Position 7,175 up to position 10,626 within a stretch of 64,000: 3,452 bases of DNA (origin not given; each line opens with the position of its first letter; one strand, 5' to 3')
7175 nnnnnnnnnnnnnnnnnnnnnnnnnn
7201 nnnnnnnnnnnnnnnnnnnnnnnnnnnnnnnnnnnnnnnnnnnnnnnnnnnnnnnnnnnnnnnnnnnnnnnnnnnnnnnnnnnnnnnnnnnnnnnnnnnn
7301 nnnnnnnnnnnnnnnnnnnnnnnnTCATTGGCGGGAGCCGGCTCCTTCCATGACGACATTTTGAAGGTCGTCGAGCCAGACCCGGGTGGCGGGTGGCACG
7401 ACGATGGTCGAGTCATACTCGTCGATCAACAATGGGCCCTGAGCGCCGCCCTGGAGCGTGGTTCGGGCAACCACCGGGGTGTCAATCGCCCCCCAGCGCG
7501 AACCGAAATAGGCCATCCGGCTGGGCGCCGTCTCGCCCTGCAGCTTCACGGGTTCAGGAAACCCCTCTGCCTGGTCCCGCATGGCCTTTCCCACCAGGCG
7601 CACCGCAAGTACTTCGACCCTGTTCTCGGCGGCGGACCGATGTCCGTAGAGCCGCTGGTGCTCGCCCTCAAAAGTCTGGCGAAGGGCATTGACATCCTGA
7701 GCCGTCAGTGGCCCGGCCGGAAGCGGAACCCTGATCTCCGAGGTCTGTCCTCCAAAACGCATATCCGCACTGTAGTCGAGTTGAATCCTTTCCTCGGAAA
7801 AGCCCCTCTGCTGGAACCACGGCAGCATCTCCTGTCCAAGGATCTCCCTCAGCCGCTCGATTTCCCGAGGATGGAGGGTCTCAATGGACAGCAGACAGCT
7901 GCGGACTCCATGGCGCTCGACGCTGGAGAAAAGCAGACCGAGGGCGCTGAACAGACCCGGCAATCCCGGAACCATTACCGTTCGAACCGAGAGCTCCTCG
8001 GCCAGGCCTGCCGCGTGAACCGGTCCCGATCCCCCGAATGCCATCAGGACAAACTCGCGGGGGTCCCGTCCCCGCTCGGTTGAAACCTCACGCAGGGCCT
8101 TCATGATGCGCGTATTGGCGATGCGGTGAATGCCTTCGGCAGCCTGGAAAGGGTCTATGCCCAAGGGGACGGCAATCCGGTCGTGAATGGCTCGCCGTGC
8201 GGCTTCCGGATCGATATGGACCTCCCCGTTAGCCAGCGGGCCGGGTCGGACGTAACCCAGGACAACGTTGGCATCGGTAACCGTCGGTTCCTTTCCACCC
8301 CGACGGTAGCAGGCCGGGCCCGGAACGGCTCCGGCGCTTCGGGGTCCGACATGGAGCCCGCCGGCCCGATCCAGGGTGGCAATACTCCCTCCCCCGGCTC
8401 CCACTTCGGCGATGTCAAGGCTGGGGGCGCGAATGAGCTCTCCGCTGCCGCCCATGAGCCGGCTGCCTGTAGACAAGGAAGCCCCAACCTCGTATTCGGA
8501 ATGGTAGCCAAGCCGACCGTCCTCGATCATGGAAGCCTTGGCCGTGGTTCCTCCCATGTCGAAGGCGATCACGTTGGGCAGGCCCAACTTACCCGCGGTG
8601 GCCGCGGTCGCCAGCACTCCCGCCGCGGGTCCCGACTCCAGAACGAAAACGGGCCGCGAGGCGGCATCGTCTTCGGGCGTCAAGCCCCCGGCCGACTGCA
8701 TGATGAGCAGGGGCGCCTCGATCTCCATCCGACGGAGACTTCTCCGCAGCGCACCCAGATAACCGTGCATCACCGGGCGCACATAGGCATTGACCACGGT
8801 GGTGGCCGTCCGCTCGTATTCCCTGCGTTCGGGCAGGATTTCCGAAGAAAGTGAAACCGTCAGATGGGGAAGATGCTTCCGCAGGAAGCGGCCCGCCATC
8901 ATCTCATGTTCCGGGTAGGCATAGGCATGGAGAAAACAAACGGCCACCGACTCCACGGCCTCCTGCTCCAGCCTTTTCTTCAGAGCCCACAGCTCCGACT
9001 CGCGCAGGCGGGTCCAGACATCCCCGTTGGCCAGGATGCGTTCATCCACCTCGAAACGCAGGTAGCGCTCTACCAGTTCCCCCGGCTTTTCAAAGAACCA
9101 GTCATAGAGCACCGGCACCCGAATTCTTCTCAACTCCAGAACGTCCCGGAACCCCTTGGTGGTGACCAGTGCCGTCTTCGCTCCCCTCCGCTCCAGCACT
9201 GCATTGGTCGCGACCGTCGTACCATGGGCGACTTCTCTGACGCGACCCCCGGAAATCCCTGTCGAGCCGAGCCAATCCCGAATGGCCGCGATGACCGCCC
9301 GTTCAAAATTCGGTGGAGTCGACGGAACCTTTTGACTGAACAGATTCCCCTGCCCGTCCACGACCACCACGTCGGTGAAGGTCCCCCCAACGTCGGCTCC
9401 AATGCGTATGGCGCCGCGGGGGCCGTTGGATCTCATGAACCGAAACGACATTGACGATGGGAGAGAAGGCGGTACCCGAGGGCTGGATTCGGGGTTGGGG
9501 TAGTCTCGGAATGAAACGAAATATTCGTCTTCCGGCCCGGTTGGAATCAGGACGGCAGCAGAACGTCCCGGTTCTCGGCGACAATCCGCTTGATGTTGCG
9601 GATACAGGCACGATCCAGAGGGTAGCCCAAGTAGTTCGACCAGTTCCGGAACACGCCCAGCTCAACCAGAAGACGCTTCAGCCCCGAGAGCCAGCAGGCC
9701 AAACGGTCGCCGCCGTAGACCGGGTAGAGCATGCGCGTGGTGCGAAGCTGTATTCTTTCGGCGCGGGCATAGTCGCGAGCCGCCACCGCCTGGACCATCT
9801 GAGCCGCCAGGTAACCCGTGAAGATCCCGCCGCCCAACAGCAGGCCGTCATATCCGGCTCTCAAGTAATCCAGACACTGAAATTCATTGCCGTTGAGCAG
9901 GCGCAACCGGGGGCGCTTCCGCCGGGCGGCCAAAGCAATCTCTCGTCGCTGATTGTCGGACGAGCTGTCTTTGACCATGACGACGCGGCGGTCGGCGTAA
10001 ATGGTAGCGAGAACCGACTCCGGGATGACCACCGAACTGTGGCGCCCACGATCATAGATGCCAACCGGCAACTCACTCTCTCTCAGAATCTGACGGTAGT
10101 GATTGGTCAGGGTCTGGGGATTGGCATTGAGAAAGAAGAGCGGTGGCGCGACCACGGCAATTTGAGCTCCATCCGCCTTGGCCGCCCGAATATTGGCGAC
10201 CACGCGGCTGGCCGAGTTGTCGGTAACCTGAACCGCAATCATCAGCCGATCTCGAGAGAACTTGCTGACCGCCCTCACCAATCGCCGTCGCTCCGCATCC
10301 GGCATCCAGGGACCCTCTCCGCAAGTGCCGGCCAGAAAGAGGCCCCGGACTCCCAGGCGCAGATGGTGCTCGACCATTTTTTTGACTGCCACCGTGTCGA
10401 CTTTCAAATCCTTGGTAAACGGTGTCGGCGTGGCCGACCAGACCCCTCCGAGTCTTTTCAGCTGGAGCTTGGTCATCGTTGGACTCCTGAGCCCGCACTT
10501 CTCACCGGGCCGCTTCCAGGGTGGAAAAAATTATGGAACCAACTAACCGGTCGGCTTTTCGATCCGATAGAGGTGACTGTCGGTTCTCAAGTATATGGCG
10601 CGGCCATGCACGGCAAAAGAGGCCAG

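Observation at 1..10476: Nine-gene minus-strand operon combining hydantoinase/oxoprolinase, D-aminoacylase, BKACE, DapA-like lyase, GNAT, AKR and MlrC-like peptidase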

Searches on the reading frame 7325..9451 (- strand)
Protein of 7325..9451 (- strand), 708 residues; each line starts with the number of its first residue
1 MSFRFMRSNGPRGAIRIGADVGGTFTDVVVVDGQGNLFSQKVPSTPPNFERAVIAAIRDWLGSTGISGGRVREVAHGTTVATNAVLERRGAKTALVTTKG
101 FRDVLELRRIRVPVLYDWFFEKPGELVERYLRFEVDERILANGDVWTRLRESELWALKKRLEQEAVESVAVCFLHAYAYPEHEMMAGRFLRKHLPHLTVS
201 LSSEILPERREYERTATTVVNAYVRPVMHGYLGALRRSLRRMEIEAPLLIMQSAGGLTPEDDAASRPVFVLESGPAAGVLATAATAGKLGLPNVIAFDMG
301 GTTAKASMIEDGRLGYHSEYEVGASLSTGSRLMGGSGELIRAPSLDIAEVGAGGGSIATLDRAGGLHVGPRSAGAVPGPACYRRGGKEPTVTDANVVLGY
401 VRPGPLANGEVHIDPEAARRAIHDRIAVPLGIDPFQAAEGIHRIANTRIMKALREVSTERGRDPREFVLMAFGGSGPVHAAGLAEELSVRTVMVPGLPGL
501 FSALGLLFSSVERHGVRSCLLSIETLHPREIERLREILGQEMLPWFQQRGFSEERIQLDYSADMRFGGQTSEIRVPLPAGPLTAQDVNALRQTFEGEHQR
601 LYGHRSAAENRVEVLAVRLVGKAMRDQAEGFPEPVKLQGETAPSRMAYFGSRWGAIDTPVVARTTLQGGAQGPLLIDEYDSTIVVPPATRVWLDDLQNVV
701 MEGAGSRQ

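Call 7: search_protein_families(library=pfam, proteins=[window:7325-9451:-])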
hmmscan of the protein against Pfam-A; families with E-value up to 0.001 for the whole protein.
window:7325-9451:- (708 aa): 3 families
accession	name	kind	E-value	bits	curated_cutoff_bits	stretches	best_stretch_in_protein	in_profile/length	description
PF01968.24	Hydantoinase_A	-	2.7e-92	309.6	22.9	1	214-512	1-288/291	Hydantoinase/oxoprolinase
PF05378.19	Hydant_A_N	-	4.2e-50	170.4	25.2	1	16-193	1-175/176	Hydantoinase/oxoprolinase N-terminal region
PF19278.4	Hydant_A_C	-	6.3e-09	35.9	21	1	538-695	21-184/193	Hydantoinase/oxoprolinase C-terminal domain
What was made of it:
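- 7325..9451 (-): HyuA, the ASKHA-fold ATP-binding subunit, 708 aa. Its stop overlaps the hyuB start (ATGA). PF05378, PF01968 and PF19278 (call 7).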

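Call 9: search_protein_families(library=ncbifam, proteins=[window:7325-9451:-], max_evalue=0.00001)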
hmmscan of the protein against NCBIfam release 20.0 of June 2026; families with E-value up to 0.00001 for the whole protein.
window:7325-9451:- (708 aa): 3 families
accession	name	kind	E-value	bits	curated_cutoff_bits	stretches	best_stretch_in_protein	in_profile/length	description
NF050156.1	CapLactmsAlpCapA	equivalog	7.3e-148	493.9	1000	1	16-696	2-680/689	caprolactamase subunit alpha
NF042975.2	AcphenoCarb_ApcC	equivalog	2.3e-76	257.5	1500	1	17-702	11-710/733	acetophenone carboxylase subunit gamma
NF042960.1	AcphenoCarb_ApcA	equivalog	1.1e-53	182.6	1250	1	156-701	129-655/658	acetophenone carboxylase subunit alpha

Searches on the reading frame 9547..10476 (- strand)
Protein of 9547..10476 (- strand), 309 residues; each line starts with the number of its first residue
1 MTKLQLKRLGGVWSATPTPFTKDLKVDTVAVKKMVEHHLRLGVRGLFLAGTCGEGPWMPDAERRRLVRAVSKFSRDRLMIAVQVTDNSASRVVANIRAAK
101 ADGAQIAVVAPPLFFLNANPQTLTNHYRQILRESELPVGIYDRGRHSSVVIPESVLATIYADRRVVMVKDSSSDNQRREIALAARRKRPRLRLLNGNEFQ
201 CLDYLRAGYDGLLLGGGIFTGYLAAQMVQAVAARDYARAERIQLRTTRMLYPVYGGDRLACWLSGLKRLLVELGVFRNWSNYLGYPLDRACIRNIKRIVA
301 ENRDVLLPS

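Call 7: search_protein_families(library=pfam, proteins=[window:9547-10476:-])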
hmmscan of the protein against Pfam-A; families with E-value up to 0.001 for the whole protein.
window:9547-10476:- (309 aa): 1 family
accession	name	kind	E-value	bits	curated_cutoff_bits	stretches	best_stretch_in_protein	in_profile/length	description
PF00701.28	DHDPS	-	1.5e-29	103.1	22.1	1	9-249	2-239/289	Dihydrodipicolinate synthetase family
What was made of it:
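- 9547..10476 (-): DHDPS/NAL-family class I aldolase-type lyase, 309 aa, part of the backbone. PF00701, E 1.5e-29 (call 7).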

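Call 9: search_protein_families(library=ncbifam, proteins=[window:9547-10476:-], max_evalue=0.00001)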
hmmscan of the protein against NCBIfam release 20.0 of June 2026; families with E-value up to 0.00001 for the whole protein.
window:9547-10476:- (309 aa): 7 families
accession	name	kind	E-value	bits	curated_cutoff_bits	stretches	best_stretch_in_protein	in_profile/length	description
TIGR00674.1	dapA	equivalog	9.7e-28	96.8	206.15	1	12-250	2-237/286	4-hydroxy-tetrahydrodipicolinate synthase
NF040954.1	Arch_KDGaldase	equivalog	7.9e-21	74.6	390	1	18-248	9-230/288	bifunctional 2-dehydro-3-deoxy-phosphogluconate/2-dehydro-3-deoxy-6-phosphogalactonate aldolase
NF003164.0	PRK04147.1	equivalog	1.1e-19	70.8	281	1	8-250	3-242/294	N-acetylneuraminate lyase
NF002958.0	PRK03620.1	subfamily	6.5e-17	61.3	278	1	7-208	9-206/307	5-dehydro-4-deoxyglucarate dehydratase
TIGR00683.1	nanA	equivalog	3.9e-16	59.2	382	1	9-249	1-238/293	N-acetylneuraminate lyase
TIGR02313.1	HpaI-NOT-DapA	exception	1.9e-12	46.6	396.7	1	13-243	5-234/294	2,4-dihydroxyhept-2-ene-1,7-dioic acid aldolase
TIGR03249.1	KdgD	equivalog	5.1e-11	42.2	373.95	1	7-176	7-172/299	5-dehydro-4-deoxyglucarate dehydratase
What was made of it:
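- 9547..10476 (-): The TIGR00674 dapA model scores 97 bits against a cut-off of 206 (call 9).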

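Call 37: search_solved_structures(query=window:9547-10476:-, show_alignments=1)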
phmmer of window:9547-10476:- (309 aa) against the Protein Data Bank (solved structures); distinct sequences matched with E-value up to 0.001: 129 (the best 60 are shown).
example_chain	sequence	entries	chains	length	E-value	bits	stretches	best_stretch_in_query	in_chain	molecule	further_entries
4xky_A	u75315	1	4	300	1.5e-22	83.2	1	9-285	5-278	Dihydrodipicolinate synthase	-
3l21_A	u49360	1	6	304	1.2e-18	70.4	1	7-247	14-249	Dihydrodipicolinate synthase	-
5c54_A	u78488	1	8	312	1.3e-18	70.3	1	11-283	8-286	Dihydrodipicolinate synthase/N-acetylneuraminate lyase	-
5c55_A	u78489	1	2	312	4.3e-18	68.6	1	11-283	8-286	Dihydrodipicolinate synthase/N-acetylneuraminate lyase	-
5j5d_A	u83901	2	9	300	7.3e-18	67.8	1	7-247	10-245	4-hydroxy-tetrahydrodipicolinate synthase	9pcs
1xxx_A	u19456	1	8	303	7.6e-18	67.8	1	7-247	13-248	Dihydrodipicolinate synthase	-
2vc6_A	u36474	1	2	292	7.9e-18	67.7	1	13-256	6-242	DIHYDRODIPICOLINATE SYNTHASE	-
1o5k_A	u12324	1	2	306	3.3e-17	65.7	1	10-232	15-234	4-hydroxy-tetrahydrodipicolinate synthase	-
3pb2_A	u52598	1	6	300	4.1e-17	65.3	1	10-230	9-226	Dihydrodipicolinate synthase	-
3pb0_A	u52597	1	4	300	2.5e-16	62.8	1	10-232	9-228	Dihydrodipicolinate synthase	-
3pud_A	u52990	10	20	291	7.5e-15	57.9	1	15-239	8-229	Dihydrodipicolinate synthase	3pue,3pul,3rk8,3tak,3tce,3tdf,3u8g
3na8_A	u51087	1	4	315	7.7e-15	57.9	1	10-246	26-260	putative dihydrodipicolinate synthetase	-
6xgs_A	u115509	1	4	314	1.4e-14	57.1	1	9-256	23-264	4-hydroxy-tetrahydrodipicolinate synthase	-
3cpr_A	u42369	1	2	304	1.5e-14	57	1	5-243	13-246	Dihydrodipicolinate synthetase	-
2rfg_A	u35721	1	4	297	2.1e-14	56.5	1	15-243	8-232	Dihydrodipicolinate synthase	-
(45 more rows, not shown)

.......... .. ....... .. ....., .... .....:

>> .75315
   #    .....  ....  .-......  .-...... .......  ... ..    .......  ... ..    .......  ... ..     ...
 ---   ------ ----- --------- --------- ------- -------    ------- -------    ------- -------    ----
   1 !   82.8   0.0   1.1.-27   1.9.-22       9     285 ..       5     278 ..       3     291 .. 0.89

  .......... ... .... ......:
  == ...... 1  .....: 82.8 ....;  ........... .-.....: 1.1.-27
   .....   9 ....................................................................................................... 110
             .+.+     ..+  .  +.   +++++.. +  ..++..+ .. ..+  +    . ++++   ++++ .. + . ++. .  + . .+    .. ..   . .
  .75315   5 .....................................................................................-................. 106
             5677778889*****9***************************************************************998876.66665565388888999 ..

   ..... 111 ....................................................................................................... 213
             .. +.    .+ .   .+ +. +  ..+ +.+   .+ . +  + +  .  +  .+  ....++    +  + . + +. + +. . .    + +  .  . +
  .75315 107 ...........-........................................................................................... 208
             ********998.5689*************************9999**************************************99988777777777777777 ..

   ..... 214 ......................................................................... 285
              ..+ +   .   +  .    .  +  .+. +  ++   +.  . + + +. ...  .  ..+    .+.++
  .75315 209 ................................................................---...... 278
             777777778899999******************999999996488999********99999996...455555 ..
